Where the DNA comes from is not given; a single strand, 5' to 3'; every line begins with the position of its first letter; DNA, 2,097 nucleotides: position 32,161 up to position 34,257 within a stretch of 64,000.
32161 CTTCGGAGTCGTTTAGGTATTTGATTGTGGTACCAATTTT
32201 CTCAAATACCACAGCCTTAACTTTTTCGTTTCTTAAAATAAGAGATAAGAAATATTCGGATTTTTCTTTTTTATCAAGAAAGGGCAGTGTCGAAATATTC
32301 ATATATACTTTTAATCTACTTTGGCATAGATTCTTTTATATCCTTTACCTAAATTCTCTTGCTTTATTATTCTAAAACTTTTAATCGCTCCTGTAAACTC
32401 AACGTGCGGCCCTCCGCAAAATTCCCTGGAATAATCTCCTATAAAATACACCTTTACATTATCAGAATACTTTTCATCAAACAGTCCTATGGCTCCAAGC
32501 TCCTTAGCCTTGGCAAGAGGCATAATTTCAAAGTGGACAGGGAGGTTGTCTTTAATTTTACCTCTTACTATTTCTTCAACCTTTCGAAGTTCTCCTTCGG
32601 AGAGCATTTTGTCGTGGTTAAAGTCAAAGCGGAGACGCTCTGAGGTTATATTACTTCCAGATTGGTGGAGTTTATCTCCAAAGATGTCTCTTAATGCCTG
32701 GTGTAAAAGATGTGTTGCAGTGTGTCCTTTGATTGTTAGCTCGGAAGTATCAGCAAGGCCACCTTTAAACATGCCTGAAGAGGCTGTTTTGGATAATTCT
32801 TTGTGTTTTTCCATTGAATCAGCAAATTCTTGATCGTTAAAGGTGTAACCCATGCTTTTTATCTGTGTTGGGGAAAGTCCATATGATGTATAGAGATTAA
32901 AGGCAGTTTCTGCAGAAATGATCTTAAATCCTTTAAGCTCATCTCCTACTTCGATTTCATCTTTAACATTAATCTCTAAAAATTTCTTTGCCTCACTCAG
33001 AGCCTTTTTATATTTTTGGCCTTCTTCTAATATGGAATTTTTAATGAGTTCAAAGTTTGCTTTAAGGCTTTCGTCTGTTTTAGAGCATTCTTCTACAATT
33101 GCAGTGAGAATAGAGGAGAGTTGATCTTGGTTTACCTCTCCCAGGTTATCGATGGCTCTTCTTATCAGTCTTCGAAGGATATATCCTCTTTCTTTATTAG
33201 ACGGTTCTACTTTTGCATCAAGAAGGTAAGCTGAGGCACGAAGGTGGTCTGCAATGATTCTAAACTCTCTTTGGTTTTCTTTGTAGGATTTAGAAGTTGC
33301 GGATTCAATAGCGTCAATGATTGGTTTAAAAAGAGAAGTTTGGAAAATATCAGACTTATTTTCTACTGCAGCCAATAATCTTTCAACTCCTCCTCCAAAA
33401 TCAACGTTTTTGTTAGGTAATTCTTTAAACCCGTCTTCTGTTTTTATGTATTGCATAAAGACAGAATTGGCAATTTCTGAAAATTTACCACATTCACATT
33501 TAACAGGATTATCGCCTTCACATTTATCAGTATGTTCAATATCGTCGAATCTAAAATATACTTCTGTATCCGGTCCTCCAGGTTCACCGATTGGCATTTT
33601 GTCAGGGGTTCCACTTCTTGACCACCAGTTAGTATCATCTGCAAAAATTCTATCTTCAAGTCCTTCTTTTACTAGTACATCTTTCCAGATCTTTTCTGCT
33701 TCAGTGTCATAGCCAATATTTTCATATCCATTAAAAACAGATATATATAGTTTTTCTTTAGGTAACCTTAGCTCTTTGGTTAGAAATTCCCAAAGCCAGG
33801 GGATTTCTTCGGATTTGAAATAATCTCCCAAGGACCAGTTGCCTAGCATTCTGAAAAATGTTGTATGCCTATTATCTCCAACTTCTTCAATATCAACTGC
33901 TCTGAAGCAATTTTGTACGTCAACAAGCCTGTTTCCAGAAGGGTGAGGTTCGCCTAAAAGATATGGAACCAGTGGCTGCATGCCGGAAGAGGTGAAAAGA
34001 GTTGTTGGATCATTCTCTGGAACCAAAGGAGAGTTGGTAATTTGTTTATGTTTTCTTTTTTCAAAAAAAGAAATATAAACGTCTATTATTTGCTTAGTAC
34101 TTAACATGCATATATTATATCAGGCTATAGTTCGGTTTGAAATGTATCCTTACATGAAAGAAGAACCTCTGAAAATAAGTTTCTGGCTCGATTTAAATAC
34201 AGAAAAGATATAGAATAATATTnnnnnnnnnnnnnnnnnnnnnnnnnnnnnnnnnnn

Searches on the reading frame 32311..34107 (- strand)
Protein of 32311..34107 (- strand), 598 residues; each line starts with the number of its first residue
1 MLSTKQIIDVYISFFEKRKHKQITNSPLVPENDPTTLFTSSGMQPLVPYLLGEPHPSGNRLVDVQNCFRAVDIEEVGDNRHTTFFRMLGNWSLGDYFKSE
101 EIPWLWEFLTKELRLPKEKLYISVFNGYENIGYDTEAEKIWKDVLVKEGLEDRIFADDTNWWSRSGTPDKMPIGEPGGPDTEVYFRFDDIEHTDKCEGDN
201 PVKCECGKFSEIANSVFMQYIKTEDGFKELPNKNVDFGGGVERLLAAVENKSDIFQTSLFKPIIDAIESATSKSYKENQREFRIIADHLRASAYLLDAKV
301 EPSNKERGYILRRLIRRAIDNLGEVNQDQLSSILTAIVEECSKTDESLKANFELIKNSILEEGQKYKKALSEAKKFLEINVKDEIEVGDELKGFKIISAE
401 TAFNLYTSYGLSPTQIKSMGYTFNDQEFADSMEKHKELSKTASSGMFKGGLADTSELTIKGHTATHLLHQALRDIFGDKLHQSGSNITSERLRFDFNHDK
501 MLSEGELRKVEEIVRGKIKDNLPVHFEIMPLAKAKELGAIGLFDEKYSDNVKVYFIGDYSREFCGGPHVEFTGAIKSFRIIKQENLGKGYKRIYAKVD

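Call 7: search_protein_families(library=pfam, proteins=[window:32311-34107:-], max_evalue=0.01)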
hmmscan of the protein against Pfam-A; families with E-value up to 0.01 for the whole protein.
window:32311-34107:- (598 aa): 3 families
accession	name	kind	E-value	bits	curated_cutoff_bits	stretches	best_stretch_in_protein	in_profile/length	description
PF01411.24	tRNA-synt_2c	-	6.1e-97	325.9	30.3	1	8-446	3-435/552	tRNA synthetases class II (A)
PF07973.19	tRNA_SAD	-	2.6e-14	53.4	24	1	551-594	1-44/44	Threonyl and Alanyl tRNA synthetase second additional domain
PF08529.16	NusA_N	-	0.0031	18.2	23.8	0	244-288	5-48/119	NusA N-terminal domain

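Call 37: find_related_loci(query=window:32311-34107:-, collection=genome_contigs, flank=10000)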
Query window:32311-34107:- (598 aa) in genome_contigs; peptide patterns used: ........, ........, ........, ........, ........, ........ (x = any residue, [..] = any of these).
151 stretches matched a pattern; 68 encode a relative of the query (tblastn E <= 1e-3); 68 distinct loci.
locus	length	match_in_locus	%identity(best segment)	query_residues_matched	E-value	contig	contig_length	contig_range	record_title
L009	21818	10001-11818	81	2-598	0e+0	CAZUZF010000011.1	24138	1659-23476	MAG TPA_asm: uncultured Gammaproteobacteria bacterium isolate binchicken_co38_1268 genome assembly, contig: NODE_4329_le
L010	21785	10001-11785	84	2-598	0e+0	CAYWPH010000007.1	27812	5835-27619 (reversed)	MAG TPA_asm: uncultured Gammaproteobacteria bacterium isolate SRP302447_co3_825 genome assembly, contig: NODE_4597_lengt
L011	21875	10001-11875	64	1-598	0e+0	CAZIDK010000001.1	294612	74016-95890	MAG TPA_asm: uncultured Gammaproteobacteria bacterium isolate SRP302447_co4_23 genome assembly, contig: NODE_116_length_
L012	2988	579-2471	63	1-595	0e+0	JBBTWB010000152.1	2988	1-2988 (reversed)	MAG: Patescibacteria group bacterium isolate H43-bin061_1 H43_bin061_1_000000000152, whole genome shotgun sequence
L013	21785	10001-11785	65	1-597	0e+0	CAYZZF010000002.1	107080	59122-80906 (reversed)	MAG TPA_asm: uncultured Gammaproteobacteria bacterium isolate SRP093762_co1_95 genome assembly, contig: NODE_108_length_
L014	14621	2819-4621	62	2-597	0e+0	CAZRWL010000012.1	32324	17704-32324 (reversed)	MAG TPA_asm: uncultured Gammaproteobacteria bacterium isolate SRP269290_co1_1073 genome assembly, contig: NODE_1477_leng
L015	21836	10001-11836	62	1-597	0e+0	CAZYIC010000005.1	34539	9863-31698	MAG TPA_asm: uncultured Gammaproteobacteria bacterium isolate binchicken_co38_456 genome assembly, contig: NODE_2606_len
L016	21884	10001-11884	59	2-597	0e+0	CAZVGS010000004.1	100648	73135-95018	MAG TPA_asm: uncultured Gammaproteobacteria bacterium isolate binchicken_co16_182 genome assembly, contig: NODE_347_leng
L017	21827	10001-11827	59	2-597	0e+0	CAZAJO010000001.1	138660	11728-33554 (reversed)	MAG TPA_asm: uncultured Gammaproteobacteria bacterium isolate SRP342105_co1_429 genome assembly, contig: NODE_138_length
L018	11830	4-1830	59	7-597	0e+0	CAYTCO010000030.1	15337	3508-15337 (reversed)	MAG TPA_asm: uncultured Gammaproteobacteria bacterium isolate SRP286056_co1_355 genome assembly, contig: NODE_4747_lengt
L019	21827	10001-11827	58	2-597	0e+0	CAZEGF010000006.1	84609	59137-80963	MAG TPA_asm: uncultured Gammaproteobacteria bacterium isolate SRP135725_co2_582 genome assembly, contig: k141_3521309, w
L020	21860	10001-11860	57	2-597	0e+0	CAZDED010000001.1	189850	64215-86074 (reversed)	MAG TPA_asm: uncultured Gammaproteobacteria bacterium isolate SRP278252_co2_138 genome assembly, contig: NODE_73_length_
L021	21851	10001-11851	58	2-597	0e+0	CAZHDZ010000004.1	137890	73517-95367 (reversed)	MAG TPA_asm: uncultured Gammaproteobacteria bacterium isolate SRP286056_co1_222 genome assembly, contig: NODE_84_length_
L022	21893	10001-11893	57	2-597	0e+0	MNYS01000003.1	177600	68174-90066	MAG: Candidatus Levybacteria bacterium CG2_30_37_29 cg2_3.0_scaffold_9_c, whole genome shotgun sequence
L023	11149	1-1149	81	214-598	0e+0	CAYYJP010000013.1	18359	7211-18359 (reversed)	MAG TPA_asm: uncultured Gammaproteobacteria bacterium isolate SRP050083_co7_164 genome assembly, contig: NODE_2382_lengt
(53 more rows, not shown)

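Call 43: search_protein_families(library=pfam, proteins=[L010:2423-3160:-, L010:3197-3865:-, L010:3890-4309:-, L010:4355-4795:-, L010:4977-6359:-, L010:6362-7039:-, L010:7030-8967:-, L010:8964-9590:-], max_evalue=0.001)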
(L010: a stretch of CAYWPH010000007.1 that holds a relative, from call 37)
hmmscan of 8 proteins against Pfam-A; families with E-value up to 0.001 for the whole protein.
L010:2423-3160:- (245 aa): 2 families
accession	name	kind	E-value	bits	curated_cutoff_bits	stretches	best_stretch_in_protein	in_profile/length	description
PF00565.23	SNase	-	7.2e-24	84.7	21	1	58-167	1-106/107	Staphylococcal nuclease homologue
PF05901.16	Excalibur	-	3.4e-06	27.7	22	1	204-242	2-36/36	Excalibur calcium-binding domain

L010:3197-3865:- (222 aa): 0 families

L010:3890-4309:- (139 aa): 1 family
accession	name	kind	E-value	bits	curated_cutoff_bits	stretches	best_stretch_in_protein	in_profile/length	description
PF24585.1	YunG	-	2.9e-26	92.3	27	1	16-133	2-114/116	YunG protein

L010:4355-4795:- (146 aa): 1 family
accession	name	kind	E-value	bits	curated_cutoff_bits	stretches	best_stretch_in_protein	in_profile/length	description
PF06044.18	DpnI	-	0.00011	22.4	26.7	1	22-140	32-152/183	Dam-replacing family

L010:4977-6359:- (460 aa): 1 family
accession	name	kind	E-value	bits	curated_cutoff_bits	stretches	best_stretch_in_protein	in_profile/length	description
PF01420.25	Methylase_S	-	1.2e-16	61.8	22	2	83-213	42-162/168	Type I restriction modification DNA specificity domain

L010:6362-7039:- (225 aa): 1 family
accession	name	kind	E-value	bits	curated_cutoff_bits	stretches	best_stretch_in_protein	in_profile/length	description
PF13643.11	DUF4145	-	1.6e-15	57.4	23.1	1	104-184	2-84/88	Domain of unknown function (DUF4145)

L010:7030-8967:- (645 aa): 5 families
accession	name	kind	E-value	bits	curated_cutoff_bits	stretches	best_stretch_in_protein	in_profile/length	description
PF02384.22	N6_Mtase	-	2.5e-36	126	20.4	1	304-580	4-237/311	N-6 DNA Methylase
PF13588.12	HSDR_N_2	-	1.6e-22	80.1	25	1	65-174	1-110/110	Type I restriction enzyme R protein N terminus (HSDR_N)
PF07669.17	Eco57I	-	6.4e-15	56.1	25.3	1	384-552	1-165/171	Eco57I restriction-modification methylase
PF20473.4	MmeI_Mtase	-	7e-05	22.6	27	1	345-412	21-91/259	MmeI, DNA-methyltransferase domain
PF01170.24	UPF0020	-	0.00028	21.1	22.3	0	336-400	21-93/197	RMKL-like, methyltransferase domain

L010:8964-9590:- (208 aa): 3 families
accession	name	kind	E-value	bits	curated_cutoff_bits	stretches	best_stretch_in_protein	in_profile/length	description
PF00717.28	Peptidase_S24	-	4.9e-25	87.9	23.3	1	88-203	1-116/116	Peptidase S24-like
PF01726.22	LexA_DNA_bind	-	3.3e-15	56.1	23.7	1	7-70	2-65/65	LexA DNA binding domain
PF12802.13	MarR_2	-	0.00033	21.2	27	1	8-66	2-55/61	MarR family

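Call 44: search_protein_families(library=pfam, proteins=[L009:2851-3426:-, L009:3413-4636:-, L009:4633-5805:-, L009:5802-6269:-, L009:6271-6930:-, L009:6927-8420:-, L009:8420-9208:-, L009:9659-9955:+], max_evalue=0.001)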
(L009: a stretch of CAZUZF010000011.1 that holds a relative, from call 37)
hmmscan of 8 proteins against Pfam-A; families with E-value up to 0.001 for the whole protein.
L009:2851-3426:- (191 aa): 2 families
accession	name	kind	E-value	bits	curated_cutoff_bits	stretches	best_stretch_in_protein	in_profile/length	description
PF01844.29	HNH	-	1.4e-08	35.2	21.4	1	36-84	1-47/47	HNH endonuclease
PF14279.12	HNH_5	-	1e-05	25.8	27.5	1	36-88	1-50/56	HNH endonuclease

L009:3413-4636:- (407 aa): 12 families
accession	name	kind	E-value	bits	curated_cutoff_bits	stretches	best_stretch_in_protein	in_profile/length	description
PF13304.12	AAA_21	-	3.8e-20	73.6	27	1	26-304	1-303/304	AAA domain, putative AbiEii toxin, Type IV TA system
PF13175.12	AAA_15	-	2.5e-16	60.7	32.1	2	209-304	279-374/374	AAA ATPase domain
PF02463.25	SMC_N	-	8.5e-09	35.6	40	1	10-42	8-42/220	RecF/RecN/SMC N terminal domain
PF13476.12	AAA_23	-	1.6e-08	35.9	27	1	11-45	6-40/201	AAA domain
PF00005.33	ABC_tran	-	1.9e-08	35.4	25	1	23-66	10-53/137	ABC transporter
PF13555.12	AAA_29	-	1.7e-07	31.3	27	1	11-41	8-39/61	P-loop containing region of AAA domain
PF13173.12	AAA_14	-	0.00022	21.7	27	0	24-51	2-28/129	AAA domain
PF24389.1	ORC-CDC6-like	-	0.00033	19.9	27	0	22-71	30-75/571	ORC-CDC6-like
PF03193.22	RsgA_GTPase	-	0.00046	20.5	30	0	8-53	89-135/174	RsgA GTPase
PF13401.12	AAA_22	-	0.00052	20.8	27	0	23-49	4-30/130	AAA domain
PF13521.12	AAA_28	-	0.00068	20.3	27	0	28-50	3-25/164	AAA domain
PF13245.12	AAA_19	-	0.00084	20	25.1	0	16-53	3-40/134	AAA domain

L009:4633-5805:- (390 aa): 1 family
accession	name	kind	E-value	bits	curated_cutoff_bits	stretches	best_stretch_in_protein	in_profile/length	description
PF01420.25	Methylase_S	-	1.3e-30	107.2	22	2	5-180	1-167/168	Type I restriction modification DNA specificity domain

L009:5802-6269:- (155 aa): 0 families

L009:6271-6930:- (219 aa): 1 family
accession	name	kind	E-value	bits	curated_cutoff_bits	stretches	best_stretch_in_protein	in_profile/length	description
PF05168.19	HEPN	-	3.1e-07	31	22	1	114-215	10-111/117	HEPN domain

L009:6927-8420:- (497 aa): 5 families
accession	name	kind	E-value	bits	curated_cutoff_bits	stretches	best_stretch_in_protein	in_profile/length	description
PF02384.22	N6_Mtase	-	7.3e-92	308.4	20.4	1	145-459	3-311/311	N-6 DNA Methylase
PF12161.14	HsdM_N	-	8.5e-23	81.9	24.5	1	8-136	1-135/135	HsdM N-terminal domain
PF01170.24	UPF0020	-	1.2e-07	32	22.3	1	189-275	30-132/197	RMKL-like, methyltransferase domain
PF05175.20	MTS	-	6.8e-07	29.5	23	1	178-278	21-112/170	Methyltransferase small domain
PF07669.17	Eco57I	-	0.00021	21.8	25.3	0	256-352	66-165/171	Eco57I restriction-modification methylase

L009:8420-9208:- (262 aa): 4 families
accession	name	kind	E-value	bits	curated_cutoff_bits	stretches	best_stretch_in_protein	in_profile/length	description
PF04002.20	RadC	-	4.3e-43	146.5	22.1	1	143-261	3-121/121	RadC-like JAB domain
PF20582.4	UPF0758_N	-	3.2e-22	78.8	27.1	1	36-113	1-77/77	UPF0758 N-terminal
PF12826.13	HHH_2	-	1.6e-08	35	27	1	78-120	14-56/64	Helix-hairpin-helix motif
PF14520.12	HHH_5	-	5e-05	24.1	27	1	78-115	13-51/57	Helix-hairpin-helix domain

L009:9659-9955:+ (98 aa): 5 families
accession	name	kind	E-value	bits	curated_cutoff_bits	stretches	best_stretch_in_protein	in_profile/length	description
PF01381.28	HTH_3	-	7.4e-17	61.6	23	1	43-94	2-53/55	Helix-turn-helix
PF13560.12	HTH_31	-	1.7e-08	35.1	27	1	44-89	8-54/64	Helix-turn-helix domain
PF12844.13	HTH_19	-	1.8e-08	34.6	30.2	1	40-88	2-50/64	Helix-turn-helix domain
PF13443.12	HTH_26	-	4.6e-05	24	22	1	46-93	6-54/63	Cro/C1-type HTH DNA-binding domain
PF13744.12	HTH_37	-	0.00011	22.3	27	1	37-96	18-78/80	Helix-turn-helix domain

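Call 88: search_protein_families(library=padloc, proteins=[L009:3413-4636:-, L009:2851-3426:-, L009:6927-8420:-, L009:4633-5805:-, L009:6271-6930:-, L010:7030-8967:-, L010:4977-6359:-, L010:6362-7039:-], max_evalue=0.00001)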
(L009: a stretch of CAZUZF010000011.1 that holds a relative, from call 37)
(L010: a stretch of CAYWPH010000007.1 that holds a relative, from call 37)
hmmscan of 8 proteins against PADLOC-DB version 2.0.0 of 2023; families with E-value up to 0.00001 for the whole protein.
L009:3413-4636:- (407 aa): 130 families (the best 25 are shown)
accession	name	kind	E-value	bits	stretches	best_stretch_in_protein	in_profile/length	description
PDLC00290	PtuA1|PtuA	-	9.4e-165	547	1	1-404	1-413/414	AAA ATPase domain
PDLC00276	PtuA1|PtuA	-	8.8e-94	311.4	1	172-403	7-238/239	AAA ATPase domain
PDLC02913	ATPase_I-A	-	1.7e-37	127.7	2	263-385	366-484/508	-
PDLC00271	PtuA1|PtuA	-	8.8e-37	125.6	2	263-384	281-394/421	AAA ATPase domain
PDLC00268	PtuA1|PtuA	-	1.2e-36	125.1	1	13-386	13-384/411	AAA ATPase domain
PDLC00299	PtuA1|PtuA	-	1.3e-36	124.7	2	264-390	381-509/535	AAA ATPase domain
PDLC00310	PtuA1|PtuA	-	2.2e-36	123.9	2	229-387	249-417/443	AAA ATPase domain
PDLC00278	PtuA1|PtuA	-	3.9e-36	123.3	2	263-386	290-410/436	AAA ATPase domain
PDLC00311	PtuA1|PtuA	-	5.9e-33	112.5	2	264-389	311-436/455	AAA ATPase domain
PDLC00305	PtuA1|PtuA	-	6.5e-31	106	1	1-365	1-352/392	AAA ATPase domain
PDLC00304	PtuA1|PtuA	-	1.5e-30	104.7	1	24-374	39-402/444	AAA ATPase domain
PDLC00281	PtuA1|PtuA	-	4.4e-29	99.9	1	26-389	39-426/448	AAA ATPase domain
PDLC00284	PtuA1|PtuA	-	6.7e-29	99.1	2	263-399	394-527/545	AAA ATPase domain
PDLC00267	PtuA1|PtuA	-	9.1e-29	98.8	2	262-351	287-371/438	AAA ATPase domain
PDLC00277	PtuA1|PtuA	-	7.7e-28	95.8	2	261-365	285-382/423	AAA ATPase domain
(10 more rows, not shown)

L009:2851-3426:- (191 aa): 48 families (the best 25 are shown)
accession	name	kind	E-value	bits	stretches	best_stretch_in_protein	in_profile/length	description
PDLC00337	PtuB1|PtuB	-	2.6e-65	218.3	1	11-189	34-212/216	Unknown function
PDLC00342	PtuB1|PtuB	-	1.8e-28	97.6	1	20-185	34-209/247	Unknown function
PDLC00336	PtuB1|PtuB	-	6.8e-27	92.7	1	13-141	43-173/250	Unknown function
PDLC00339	PtuB1|PtuB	-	4.1e-24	83.8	1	18-182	49-250/261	Unknown function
PDLC00319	PtuB1|PtuB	-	3.8e-18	64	1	17-84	52-131/310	Unknown function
PDLC00292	PtuA1|PtuA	-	3.9e-18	63.2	1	15-184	40-240/726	AAA ATPase domain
PDLC00331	PtuB1|PtuB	-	8e-18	62.8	1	1-87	1-86/222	Unknown function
PDLC02924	HNH_I-A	-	8.5e-18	63.1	1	24-185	34-196/198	-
PDLC00321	PtuB1|PtuB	-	6.3e-17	60.1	1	3-103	3-105/223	Unknown function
PDLC00316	PtuB1|PtuB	-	1.8e-16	58.6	1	21-85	52-125/301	Unknown function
PDLC00332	PtuB1|PtuB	-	3.2e-16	57.8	1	20-181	34-199/212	Unknown function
PDLC00328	PtuB1|PtuB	-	3.6e-16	57.6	1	16-84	43-120/295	Unknown function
PDLC00317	PtuB1|PtuB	-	5.9e-16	57.1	1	32-154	58-181/244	Unknown function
PDLC00315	PtuB1|PtuB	-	7.8e-16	56.5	1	1-94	1-89/227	Unknown function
PDLC00288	PtuA1|PtuA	-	1.3e-14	51.8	1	23-85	54-128/733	AAA ATPase domain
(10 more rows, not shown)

L009:6927-8420:- (497 aa): 33 families (the best 25 are shown)
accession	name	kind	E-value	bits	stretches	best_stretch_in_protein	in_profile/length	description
PDLC03035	MTase_I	-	1.5e-221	735.4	2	5-423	7-438/653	Type I methyltransferase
PDLC03019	MTase_I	-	1.3e-122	408.9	1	2-492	2-499/932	Type I methyltransferase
PDLC03240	MTase_II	-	7.6e-92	306.7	1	6-494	6-509/511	Type II methyltransferase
PDLC03031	MTase_I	-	4.2e-67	225.1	1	8-489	8-525/834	Type I methyltransferase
PDLC03022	MTase_I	-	1.4e-62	210.2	1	108-490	126-517/857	Type I methyltransferase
PDLC03027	MTase_I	-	1.8e-60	203.4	1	5-459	5-445/810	Type I methyltransferase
PDLC03029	MTase_I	-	8.9e-48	161.2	1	4-416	5-451/661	Type I methyltransferase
PDLC03021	MTase_I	-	1.6e-46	157.2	1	106-486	97-487/491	Type I methyltransferase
PDLC03028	MTase_I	-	8.5e-45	151.2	1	8-473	729-1212/1236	Type I methyltransferase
PDLC03033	MTase_I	-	9.7e-45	151.5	1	131-496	164-539/541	Type I methyltransferase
PDLC03026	MTase_I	-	2.5e-42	143.6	1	4-446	2-434/487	Type I methyltransferase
PDLC03032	MTase_I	-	7.7e-42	141.4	1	4-458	4-446/1001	Type I methyltransferase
PDLC04134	mad2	-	1.5e-41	140.7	1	3-418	136-489/492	mads_2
PDLC03039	MTase_I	-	1.4e-38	130.5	1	8-429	7-433/708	Type I methyltransferase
PDLC03038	MTase_I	-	2.9e-36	122.7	1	7-457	8-457/896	Type I methyltransferase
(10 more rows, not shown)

L009:4633-5805:- (390 aa): 113 families (the best 25 are shown)
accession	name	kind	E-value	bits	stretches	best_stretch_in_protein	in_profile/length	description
PDLC03172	Specificity_I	-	6.4e-82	273.9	1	107-389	112-420/431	Type I specificity subunit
PDLC03068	Specificity_I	-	1.9e-64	216.3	1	6-390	2-397/403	Type I specificity subunit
PDLC03089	Specificity_I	-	2e-63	213.1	3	7-199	4-204/446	Type I specificity subunit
PDLC03154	Specificity_I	-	2.9e-60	202.9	1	7-390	3-395/406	Type I specificity subunit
PDLC03164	Specificity_I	-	1.2e-56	190.8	3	8-193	3-194/409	Type I specificity subunit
PDLC03099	Specificity_I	-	1e-53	181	1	6-390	3-392/405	Type I specificity subunit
PDLC03086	Specificity_I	-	9.5e-52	174.5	3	18-194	23-202/458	Type I specificity subunit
PDLC03168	Specificity_I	-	1.3e-48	164.6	2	7-192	4-192/459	Type I specificity subunit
PDLC03092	Specificity_I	-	2.9e-48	163.2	1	9-389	6-396/397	Type I specificity subunit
PDLC03107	Specificity_I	-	5.4e-48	162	1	7-377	2-381/392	Type I specificity subunit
PDLC03087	Specificity_I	-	1e-40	138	2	3-201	10-216/418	Type I specificity subunit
PDLC03100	Specificity_I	-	1.7e-39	134.4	2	130-386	129-390/392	Type I specificity subunit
PDLC03066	Specificity_I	-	2.5e-39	133.3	2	104-199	123-218/441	Type I specificity subunit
PDLC04137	mad5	-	6.1e-39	132.3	1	7-380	2-390/392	mads_5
PDLC03069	Specificity_I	-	1.1e-37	128.1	1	8-369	1-368/387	Type I specificity subunit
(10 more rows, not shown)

L009:6271-6930:- (219 aa): 0 families

L010:7030-8967:- (645 aa): 55 families (the best 25 are shown)
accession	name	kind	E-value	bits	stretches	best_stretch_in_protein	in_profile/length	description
PDLC03034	MTase_I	-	3e-187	621.9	1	33-644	33-669/672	Type I methyltransferase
PDLC03318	MTase_II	-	6.7e-74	247.5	1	168-608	171-666/723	Type II methyltransferase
PDLC03021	MTase_I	-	3.6e-49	165.9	2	280-425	119-267/491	Type I methyltransferase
PDLC03218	MTase_II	-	5e-49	165.3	2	453-608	363-517/532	Type II methyltransferase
PDLC03018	MTase_I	-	1.5e-45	153.8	2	61-379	20-362/749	Type I methyltransferase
PDLC03030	MTase_I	-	3.4e-44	149.4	1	59-574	44-585/670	Type I methyltransferase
PDLC04134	mad2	-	7e-39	132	1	66-638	5-490/492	mads_2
PDLC03026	MTase_I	-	5.7e-33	112.8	2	270-395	87-217/487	Type I methyltransferase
PDLC03025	MTase_I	-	8.2e-26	88.8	2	306-425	144-262/569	Type I methyltransferase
PDLC03357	MTase_II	-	1.5e-23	81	1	457-597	217-359/620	Type II methyltransferase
PDLC03317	MTase_II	-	2.6e-23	80.3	2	282-422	256-415/831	Type II methyltransferase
PDLC03031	MTase_I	-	4.2e-21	72.9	2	286-367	142-229/834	Type I methyltransferase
PDLC03624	REase_MTase_IIG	-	1.4e-20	70.8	1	308-580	404-655/1271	Type IIG restriction enzyme-methyltransferase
PDLC03022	MTase_I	-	7.8e-20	68.8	1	446-578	283-412/857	Type I methyltransferase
PDLC03311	MTase_II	-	2.3e-18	64.1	1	462-574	101-210/464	Type II methyltransferase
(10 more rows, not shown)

L010:4977-6359:- (460 aa): 64 families (the best 25 are shown)
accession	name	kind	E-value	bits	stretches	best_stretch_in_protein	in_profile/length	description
PDLC03110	Specificity_I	-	8.5e-48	161.2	1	28-207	6-183/624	Type I specificity subunit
PDLC03095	Specificity_I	-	7.8e-38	128.4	1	65-455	73-461/473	Type I specificity subunit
PDLC03084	Specificity_I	-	8.2e-35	118.9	2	34-194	192-349/392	Type I specificity subunit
PDLC03086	Specificity_I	-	3.3e-27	93.6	2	284-430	23-171/458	Type I specificity subunit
PDLC03120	Specificity_I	-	6.8e-27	92.8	1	88-455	85-451/515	Type I specificity subunit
PDLC03169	Specificity_I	-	1.5e-26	91.8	2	278-427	227-380/461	Type I specificity subunit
PDLC03089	Specificity_I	-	2.4e-26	90.8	2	276-428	9-164/446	Type I specificity subunit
PDLC04137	mad5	-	2.4e-25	87.5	1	77-455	36-391/392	mads_5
PDLC03179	Specificity_I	-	3.8e-24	83.5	2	289-447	415-573/589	Type I specificity subunit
PDLC03072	Specificity_I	-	9.4e-24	82.3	2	283-455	249-423/448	Type I specificity subunit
PDLC03146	Specificity_I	-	1.8e-23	81.4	1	19-196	212-377/420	Type I specificity subunit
PDLC03068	Specificity_I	-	2.3e-23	81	2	275-429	7-162/403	Type I specificity subunit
PDLC03079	Specificity_I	-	2.8e-23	80.8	2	320-452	71-203/470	Type I specificity subunit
PDLC03087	Specificity_I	-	3.1e-23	80.4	2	275-448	18-196/418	Type I specificity subunit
PDLC03168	Specificity_I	-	1.6e-22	78.6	2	270-431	1-164/459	Type I specificity subunit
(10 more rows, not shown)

L010:6362-7039:- (225 aa): 1 family
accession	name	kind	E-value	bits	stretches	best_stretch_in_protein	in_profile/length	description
PDLC04109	PD-T7-4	-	5.2e-89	295.3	1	6-224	2-208/211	-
